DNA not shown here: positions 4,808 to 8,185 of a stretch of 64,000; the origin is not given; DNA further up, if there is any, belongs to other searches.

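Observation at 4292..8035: AT-rich (~30% GC) island: MmeI-like type IIL RM enzyme co-transcribed with a 4-TM membrane protein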

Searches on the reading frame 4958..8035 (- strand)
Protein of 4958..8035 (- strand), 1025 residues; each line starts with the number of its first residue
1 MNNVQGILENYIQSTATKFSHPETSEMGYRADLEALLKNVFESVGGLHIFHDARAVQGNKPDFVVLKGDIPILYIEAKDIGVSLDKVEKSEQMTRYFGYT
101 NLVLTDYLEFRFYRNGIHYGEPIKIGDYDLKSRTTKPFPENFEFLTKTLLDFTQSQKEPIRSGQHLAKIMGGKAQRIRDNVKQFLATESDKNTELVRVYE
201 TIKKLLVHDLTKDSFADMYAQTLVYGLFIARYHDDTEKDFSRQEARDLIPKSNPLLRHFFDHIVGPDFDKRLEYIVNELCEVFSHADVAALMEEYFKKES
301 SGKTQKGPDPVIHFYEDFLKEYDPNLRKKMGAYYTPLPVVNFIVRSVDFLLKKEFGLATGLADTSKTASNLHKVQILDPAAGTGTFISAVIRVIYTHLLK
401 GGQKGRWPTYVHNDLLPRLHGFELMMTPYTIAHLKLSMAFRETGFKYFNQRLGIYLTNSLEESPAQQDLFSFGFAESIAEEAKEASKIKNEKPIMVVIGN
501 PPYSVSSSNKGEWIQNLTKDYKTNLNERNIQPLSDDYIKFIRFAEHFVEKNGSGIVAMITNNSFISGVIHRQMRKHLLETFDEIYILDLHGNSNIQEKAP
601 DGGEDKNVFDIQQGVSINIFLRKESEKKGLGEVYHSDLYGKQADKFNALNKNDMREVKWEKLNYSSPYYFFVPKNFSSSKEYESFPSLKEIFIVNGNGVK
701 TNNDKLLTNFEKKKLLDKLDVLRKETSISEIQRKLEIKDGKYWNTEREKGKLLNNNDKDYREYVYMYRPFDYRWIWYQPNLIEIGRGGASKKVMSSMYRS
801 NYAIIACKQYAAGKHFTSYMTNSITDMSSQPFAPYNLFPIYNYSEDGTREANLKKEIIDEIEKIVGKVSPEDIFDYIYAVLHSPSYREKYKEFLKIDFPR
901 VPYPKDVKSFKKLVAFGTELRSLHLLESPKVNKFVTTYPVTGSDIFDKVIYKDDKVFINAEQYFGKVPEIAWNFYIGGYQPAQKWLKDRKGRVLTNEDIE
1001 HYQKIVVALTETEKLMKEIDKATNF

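Call 6: search_protein_families(library=pfam, proteins=[window:4958-8035:-], max_evalue=0.01)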
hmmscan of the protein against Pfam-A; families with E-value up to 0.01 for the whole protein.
window:4958-8035:- (1025 aa): 6 families
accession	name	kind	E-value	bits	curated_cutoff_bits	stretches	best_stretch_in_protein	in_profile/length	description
PF18135.7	Type_ISP_C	-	1.9e-79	267.7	25.9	1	690-1018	1-342/342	Type ISP C-terminal specificity domain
PF02384.22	N6_Mtase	-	1.4e-14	54.5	20.4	1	311-579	6-203/311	N-6 DNA Methylase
PF07669.17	Eco57I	-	7.5e-11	42.9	25.3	1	427-592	11-167/171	Eco57I restriction-modification methylase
PF20473.4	MmeI_Mtase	-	2.8e-07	30.4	27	1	368-580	15-218/259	MmeI, DNA-methyltransferase domain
PF04313.20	HSDR_N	-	0.00046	20.5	25.1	1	50-115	121-192/198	Type I restriction enzyme R protein N terminus (HSDR_N)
PF01170.24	UPF0020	-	0.008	16.3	22.3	0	409-525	64-152/197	RMKL-like, methyltransferase domain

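Call 7: search_protein_families(library=padloc, proteins=[window:4958-8035:-], max_evalue=0.01)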
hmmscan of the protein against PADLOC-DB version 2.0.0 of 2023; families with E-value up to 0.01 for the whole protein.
window:4958-8035:- (1025 aa): 18 families
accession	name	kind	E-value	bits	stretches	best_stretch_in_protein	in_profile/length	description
PDLC03610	REase_MTase_IIG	-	1.5e-273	908.7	2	515-1021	545-1074/1096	Type IIG restriction enzyme-methyltransferase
PDLC03631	REase_MTase_IIG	-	1.3e-109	365.7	1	8-990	8-987/1086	Type IIG restriction enzyme-methyltransferase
PDLC03051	REase_MTase_I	-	3.9e-56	188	1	309-926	843-1471/1591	Type I restriction enzyme-methyltransferase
PDLC03597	REase_MTase_IIG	-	1.5e-49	166.6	1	311-925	861-1505/1646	Type IIG restriction enzyme-methyltransferase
PDLC03621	REase_MTase_IIG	-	4.6e-44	148.7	1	314-1002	287-973/1024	Type IIG restriction enzyme-methyltransferase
PDLC03313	MTase_II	-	3.8e-09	33.6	1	369-599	45-242/563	Type II methyltransferase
PDLC03338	MTase_II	-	6.7e-09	33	1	323-580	122-320/604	Type II methyltransferase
PDLC03226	MTase_II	-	1.2e-08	32.1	1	473-592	107-217/579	Type II methyltransferase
PDLC03021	MTase_I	-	5.9e-08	30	0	374-436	186-245/491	Type I methyltransferase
PDLC02529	PglX|PglXI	-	3.5e-07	26.3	1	312-581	181-437/1189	PglX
PDLC03026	MTase_I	-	5.7e-06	23.7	0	486-587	246-334/487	Type I methyltransferase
PDLC03227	MTase_II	-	1.8e-05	21.9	1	485-581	124-208/494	Type II methyltransferase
PDLC02643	DrmMI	-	7.8e-05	18.7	1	325-398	550-626/1347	DrmMI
PDLC03025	MTase_I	-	0.00012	18.9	1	312-400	145-210/569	Type I methyltransferase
PDLC03348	MTase_II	-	0.0005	16.7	1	327-593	217-437/727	Type II methyltransferase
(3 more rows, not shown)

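Call 8: search_solved_structures(query=window:4958-8035:-, max_evalue=0.001, show_alignments=1)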
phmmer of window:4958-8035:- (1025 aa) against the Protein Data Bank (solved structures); distinct sequences matched with E-value up to 0.001: 3.
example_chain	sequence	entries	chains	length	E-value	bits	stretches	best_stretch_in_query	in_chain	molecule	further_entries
4xqk_A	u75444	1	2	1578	5.2e-48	166.9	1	270-987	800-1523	LlaBIII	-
7lo5_A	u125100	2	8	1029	2.5e-47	164.6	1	313-925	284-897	Site-specific DNA-methyltransferase (adenine-specific)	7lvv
5ffj_A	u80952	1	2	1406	8.9e-37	129.7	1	270-989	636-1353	Endonuclease and methylase LlaGI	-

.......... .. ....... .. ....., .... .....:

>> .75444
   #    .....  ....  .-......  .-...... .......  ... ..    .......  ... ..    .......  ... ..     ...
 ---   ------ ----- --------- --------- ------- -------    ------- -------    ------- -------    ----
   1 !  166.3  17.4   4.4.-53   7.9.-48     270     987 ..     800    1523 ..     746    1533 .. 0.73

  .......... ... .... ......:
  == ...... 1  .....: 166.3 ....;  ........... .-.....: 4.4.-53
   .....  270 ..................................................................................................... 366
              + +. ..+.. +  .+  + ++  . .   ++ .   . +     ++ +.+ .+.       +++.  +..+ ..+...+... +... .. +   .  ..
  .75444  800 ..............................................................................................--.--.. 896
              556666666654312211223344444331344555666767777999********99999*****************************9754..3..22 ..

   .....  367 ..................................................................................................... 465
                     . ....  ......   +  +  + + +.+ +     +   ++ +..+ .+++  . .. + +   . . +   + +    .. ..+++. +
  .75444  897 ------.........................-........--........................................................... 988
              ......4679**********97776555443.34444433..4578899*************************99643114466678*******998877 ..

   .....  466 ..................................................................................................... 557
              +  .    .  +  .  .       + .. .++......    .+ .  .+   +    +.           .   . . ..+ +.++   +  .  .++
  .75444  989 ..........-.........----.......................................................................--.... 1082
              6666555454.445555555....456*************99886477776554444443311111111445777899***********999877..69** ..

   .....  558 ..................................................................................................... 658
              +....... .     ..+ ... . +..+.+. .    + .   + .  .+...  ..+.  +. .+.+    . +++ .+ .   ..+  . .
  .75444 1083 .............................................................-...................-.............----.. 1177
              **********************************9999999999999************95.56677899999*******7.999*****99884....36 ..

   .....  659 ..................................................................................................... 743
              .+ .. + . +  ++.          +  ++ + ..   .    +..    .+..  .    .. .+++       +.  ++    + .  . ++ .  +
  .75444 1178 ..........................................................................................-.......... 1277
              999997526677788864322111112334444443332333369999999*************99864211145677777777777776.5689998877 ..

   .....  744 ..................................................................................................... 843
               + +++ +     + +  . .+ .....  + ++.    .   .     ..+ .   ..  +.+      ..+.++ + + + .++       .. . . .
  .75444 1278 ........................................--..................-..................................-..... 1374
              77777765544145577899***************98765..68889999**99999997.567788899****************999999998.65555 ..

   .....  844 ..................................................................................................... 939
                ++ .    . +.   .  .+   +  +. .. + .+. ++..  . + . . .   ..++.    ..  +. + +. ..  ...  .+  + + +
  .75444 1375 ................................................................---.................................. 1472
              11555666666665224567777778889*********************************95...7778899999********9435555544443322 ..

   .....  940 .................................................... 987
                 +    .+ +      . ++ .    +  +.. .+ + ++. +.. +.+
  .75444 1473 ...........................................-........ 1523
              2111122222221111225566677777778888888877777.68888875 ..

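Call 12: find_related_loci(query=window:4958-8035:-, collection=genome_contigs, flank=6000)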
Query window:4958-8035:- (1025 aa) in genome_contigs; peptide patterns used: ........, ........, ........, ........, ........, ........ (x = any residue, [..] = any of these).
196 stretches matched a pattern; 162 encode a relative of the query (tblastn E <= 1e-3); the best 80 are kept; 80 distinct loci.
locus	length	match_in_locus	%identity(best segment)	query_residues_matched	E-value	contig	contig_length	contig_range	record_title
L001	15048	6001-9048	68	1-1022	0e+0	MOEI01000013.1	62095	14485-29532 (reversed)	MAG: bacterium CG10_46_32 isolate CG10_46_32 CG10_big_fil_rev_8_21_14_0.10_scaffold_429, whole genome shotgun sequence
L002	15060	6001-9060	67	3-1025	0e+0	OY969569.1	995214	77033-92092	MAG: Candidatus Gottesmanbacteria bacterium isolate MFD03899.bin.c.1 genome assembly, chromosome: 1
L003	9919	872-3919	67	4-1022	0e+0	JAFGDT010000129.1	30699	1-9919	MAG: bacterium isolate Zod_Metabat.1186 k87_12971957, whole genome shotgun sequence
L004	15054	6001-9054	66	8-1021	0e+0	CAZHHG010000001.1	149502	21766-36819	MAG TPA_asm: uncultured Melioribacter sp. isolate SRP278314_co1_185 genome assembly, contig: NODE_94_length_149502_cov_6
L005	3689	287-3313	66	1-1021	0e+0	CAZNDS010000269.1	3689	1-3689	MAG TPA_asm: uncultured Ignavibacteriaceae bacterium isolate SRP257756_co1_124 genome assembly, contig: NODE_24456_lengt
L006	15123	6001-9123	66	4-1020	0e+0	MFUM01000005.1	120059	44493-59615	MAG: Candidatus Nomurabacteria bacterium RIFCSPHIGHO2_12_FULL_42_19 rifcsphigho2_12_scaffold_363, whole genome shotgun s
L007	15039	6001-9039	66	4-1021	0e+0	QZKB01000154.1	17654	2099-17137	MAG: Ignavibacteriales bacterium isolate SURF_24 Ga0104751_1004664, whole genome shotgun sequence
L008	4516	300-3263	66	3-1021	0e+0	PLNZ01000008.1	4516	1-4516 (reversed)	MAG: Ignavibacteriales bacterium isolate fen_1297 73.20120800_E1D.52_contig_2927, whole genome shotgun sequence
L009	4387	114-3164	66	2-1022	0e+0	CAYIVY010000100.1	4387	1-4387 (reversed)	MAG TPA_asm: uncultured Gammaproteobacteria bacterium isolate ERP119705_co8_91 genome assembly, contig: NODE_22312_lengt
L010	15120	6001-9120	66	4-1022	0e+0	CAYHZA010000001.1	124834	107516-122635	MAG TPA_asm: uncultured Candidatus Saccharibacteria bacterium isolate ERP119705_co17_168 genome assembly, contig: NODE_6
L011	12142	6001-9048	64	3-1021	0e+0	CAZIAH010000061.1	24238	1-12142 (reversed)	MAG TPA_asm: uncultured bacterium isolate SRP323688_co1_225 genome assembly, contig: NODE_3569_length_24238_cov_8.433404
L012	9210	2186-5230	65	7-1022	0e+0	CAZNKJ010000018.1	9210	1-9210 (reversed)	MAG TPA_asm: uncultured Candidatus Saccharibacteria bacterium isolate SRP128015_co3_155 genome assembly, contig: NODE_91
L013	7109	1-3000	67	30-1022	0e+0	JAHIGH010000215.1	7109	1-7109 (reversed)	MAG: Patescibacteria group bacterium isolate KR11_N2.mb.17 KR11_N2.mb.17_k141_131990, whole genome shotgun sequence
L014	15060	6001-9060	65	1-1022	0e+0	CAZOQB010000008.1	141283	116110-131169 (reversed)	MAG TPA_asm: uncultured Ignavibacteriaceae bacterium isolate binchicken_co191_10 genome assembly, contig: NODE_129_lengt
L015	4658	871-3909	64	3-1021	0e+0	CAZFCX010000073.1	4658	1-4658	MAG TPA_asm: uncultured Bdellovibrionales bacterium isolate SRP239243_co1_144 genome assembly, contig: NODE_33118_length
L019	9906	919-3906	65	7-1024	0e+0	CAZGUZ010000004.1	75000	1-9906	MAG TPA_asm: uncultured Candidatus Saccharibacteria bacterium isolate SRP219642_co7_221 genome assembly, contig: NODE_41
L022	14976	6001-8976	64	4-1021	0e+0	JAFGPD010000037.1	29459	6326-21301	MAG: Candidatus Woesebacteria bacterium isolate Zod_Metabat.670 k87_7109409, whole genome shotgun sequence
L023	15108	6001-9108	63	1-1025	0e+0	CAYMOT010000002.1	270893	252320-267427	MAG TPA_asm: uncultured Candidatus Saccharibacteria bacterium isolate binchicken_co179_168 genome assembly, contig: NODE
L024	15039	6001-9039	65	8-1021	0e+0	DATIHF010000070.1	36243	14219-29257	MAG TPA_asm: Candidatus Saccharimonadales bacterium isolate SMAG_U15631 k141_169606, whole genome shotgun sequence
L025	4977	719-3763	64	1-1021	0e+0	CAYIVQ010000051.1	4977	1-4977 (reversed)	MAG TPA_asm: uncultured Candidatus Saccharibacteria bacterium isolate ERP119705_co8_44 genome assembly, contig: NODE_182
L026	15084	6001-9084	63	1-1025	0e+0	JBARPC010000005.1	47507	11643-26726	MAG: Minisyncoccales bacterium isolate MFD13423_ilm_asm_bin13 k127_82122, whole genome shotgun sequence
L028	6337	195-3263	63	1-1022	0e+0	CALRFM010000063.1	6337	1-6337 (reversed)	MAG: Patescibacteria group bacterium isolate TH-Jun18-152 genome assembly, contig: TH-Jun18-C28752, whole genome shotgun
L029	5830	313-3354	62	1-1020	0e+0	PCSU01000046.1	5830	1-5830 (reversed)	MAG: candidate division WWE3 bacterium CG22_combo_CG10-13_8_21_14_all_39_12 CG22_scaffold_9746_c, whole genome shotgun s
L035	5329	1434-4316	62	4-1021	0e+0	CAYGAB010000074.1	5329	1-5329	MAG TPA_asm: uncultured Candidatus Peribacteria bacterium isolate ERP113451_co1_153 genome assembly, contig: NODE_21582_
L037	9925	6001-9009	63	1-1021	0e+0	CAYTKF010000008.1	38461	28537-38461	MAG TPA_asm: uncultured Candidatus Saccharibacteria bacterium isolate binchicken_co191_187 genome assembly, contig: NODE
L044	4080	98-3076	62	11-1021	0e+0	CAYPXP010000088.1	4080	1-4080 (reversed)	MAG TPA_asm: uncultured Pseudomonadota bacterium isolate SRP178699_co1_193 genome assembly, contig: NODE_33712_length_40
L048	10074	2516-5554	60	7-1022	0e+0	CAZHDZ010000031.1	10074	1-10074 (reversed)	MAG TPA_asm: uncultured Gammaproteobacteria bacterium isolate SRP286056_co1_222 genome assembly, contig: NODE_8696_lengt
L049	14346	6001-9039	60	2-1021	0e+0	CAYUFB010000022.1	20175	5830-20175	MAG TPA_asm: uncultured Candidatus Saccharibacteria bacterium isolate SRP167436_co1_363 genome assembly, contig: NODE_41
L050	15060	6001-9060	60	10-1022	0e+0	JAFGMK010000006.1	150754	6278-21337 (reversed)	MAG: Candidatus Paceibacterota bacterium isolate Zod_Metabat.464 k87_1261250, whole genome shotgun sequence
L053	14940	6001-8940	59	4-1025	0e+0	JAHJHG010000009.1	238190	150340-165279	MAG: Patescibacteria group bacterium isolate Modern_marine_planktonic.mb.16 Modern_marine_plan.mb.16_k141_790344, whole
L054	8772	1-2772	63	105-1021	0e+0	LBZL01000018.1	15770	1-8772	MAG: Candidatus Nomurabacteria bacterium GW2011_GWB1_40_7 UU13_C0018, whole genome shotgun sequence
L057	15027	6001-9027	58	7-1020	0e+0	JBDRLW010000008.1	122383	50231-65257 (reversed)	MAG: bacterium isolate MEGAHIT-group-1.8 k141_8080184, whole genome shotgun sequence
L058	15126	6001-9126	58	4-1025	0e+0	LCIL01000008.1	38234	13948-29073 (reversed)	MAG: Candidatus Woesebacteria bacterium GW2011_GWA1_44_23 UW47_C0008, whole genome shotgun sequence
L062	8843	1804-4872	57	7-1021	0e+0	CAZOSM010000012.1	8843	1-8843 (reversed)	MAG TPA_asm: uncultured Gammaproteobacteria bacterium isolate SRP144015_co1_109 genome assembly, contig: NODE_3554_lengt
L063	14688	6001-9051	58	3-1020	0e+0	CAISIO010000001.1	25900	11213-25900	MAG: Candidatus Staskawiczbacteria bacterium isolate MJ-time_bin-6037 genome assembly, contig: bin-6037:01/45, whole gen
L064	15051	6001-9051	56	4-1024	0e+0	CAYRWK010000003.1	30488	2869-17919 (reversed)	MAG TPA_asm: uncultured Candidatus Saccharibacteria bacterium isolate SRP011637_co1_82 genome assembly, contig: NODE_345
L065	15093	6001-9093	56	2-1025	0e+0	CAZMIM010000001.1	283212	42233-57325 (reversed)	MAG TPA_asm: uncultured Candidatus Saccharibacteria bacterium isolate SRP334346_co1_199 genome assembly, contig: NODE_40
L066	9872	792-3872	56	1-1022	0e+0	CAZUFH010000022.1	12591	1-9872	MAG TPA_asm: uncultured Pseudomonadales bacterium isolate SRP050083_co2_371 genome assembly, contig: NODE_3773_length_12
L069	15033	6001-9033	56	10-1021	0e+0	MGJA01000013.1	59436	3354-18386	MAG: Candidatus Yanofskybacteria bacterium RIFCSPHIGHO2_01_FULL_41_21 rifcsphigho2_01_scaffold_675, whole genome shotgun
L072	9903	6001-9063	53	2-1020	0e+0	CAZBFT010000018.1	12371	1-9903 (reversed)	MAG TPA_asm: uncultured Pseudomonadales bacterium isolate SRP050083_co7_41 genome assembly, contig: NODE_4376_length_123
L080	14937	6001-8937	51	8-1023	0e+0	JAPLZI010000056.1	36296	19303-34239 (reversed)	MAG: Candidatus Taylorbacteria bacterium isolate LacPavin_0419_WC90_MAG_44_7 LacPavin_0419_WC90_scaffold_10406, whole ge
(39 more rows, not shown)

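Call 16: list_cluster_members(proteins=[window:4958-8035:-, window:4292-4942:-, window:8121-9887:-, window:9890-11581:-, window:3884-4177:-, window:107-3148:+])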
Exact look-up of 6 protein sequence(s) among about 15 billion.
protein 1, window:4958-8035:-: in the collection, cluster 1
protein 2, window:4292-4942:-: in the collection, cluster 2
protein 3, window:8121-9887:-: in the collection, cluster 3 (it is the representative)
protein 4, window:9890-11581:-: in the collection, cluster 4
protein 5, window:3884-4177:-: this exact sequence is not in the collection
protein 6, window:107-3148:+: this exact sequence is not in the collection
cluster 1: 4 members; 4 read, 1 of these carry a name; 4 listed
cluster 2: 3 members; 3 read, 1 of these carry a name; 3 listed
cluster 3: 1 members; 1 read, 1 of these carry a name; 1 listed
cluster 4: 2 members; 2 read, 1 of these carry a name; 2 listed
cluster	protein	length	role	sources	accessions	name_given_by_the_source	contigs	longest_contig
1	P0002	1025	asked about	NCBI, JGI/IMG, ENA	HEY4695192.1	MAG TPA: type ISP restriction/modification enzyme [Candidatus Nanoarchaeia archaeon]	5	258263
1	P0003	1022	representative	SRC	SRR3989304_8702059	-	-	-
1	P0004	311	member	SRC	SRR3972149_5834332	-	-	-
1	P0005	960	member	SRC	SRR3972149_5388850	-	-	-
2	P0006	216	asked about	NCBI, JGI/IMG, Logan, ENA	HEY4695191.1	MAG TPA: hypothetical protein VIH52_04510 [Candidatus Nanoarchaeia archaeon]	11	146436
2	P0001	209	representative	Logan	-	-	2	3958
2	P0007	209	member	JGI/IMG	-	-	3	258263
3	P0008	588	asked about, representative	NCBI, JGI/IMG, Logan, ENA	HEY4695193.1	MAG TPA: translation elongation factor 4 [Candidatus Nanoarchaeia archaeon]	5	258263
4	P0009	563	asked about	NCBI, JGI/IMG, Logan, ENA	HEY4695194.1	MAG TPA: murein biosynthesis integral membrane protein MurJ [Candidatus Nanoarchaeia ...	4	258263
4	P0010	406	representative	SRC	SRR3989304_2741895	-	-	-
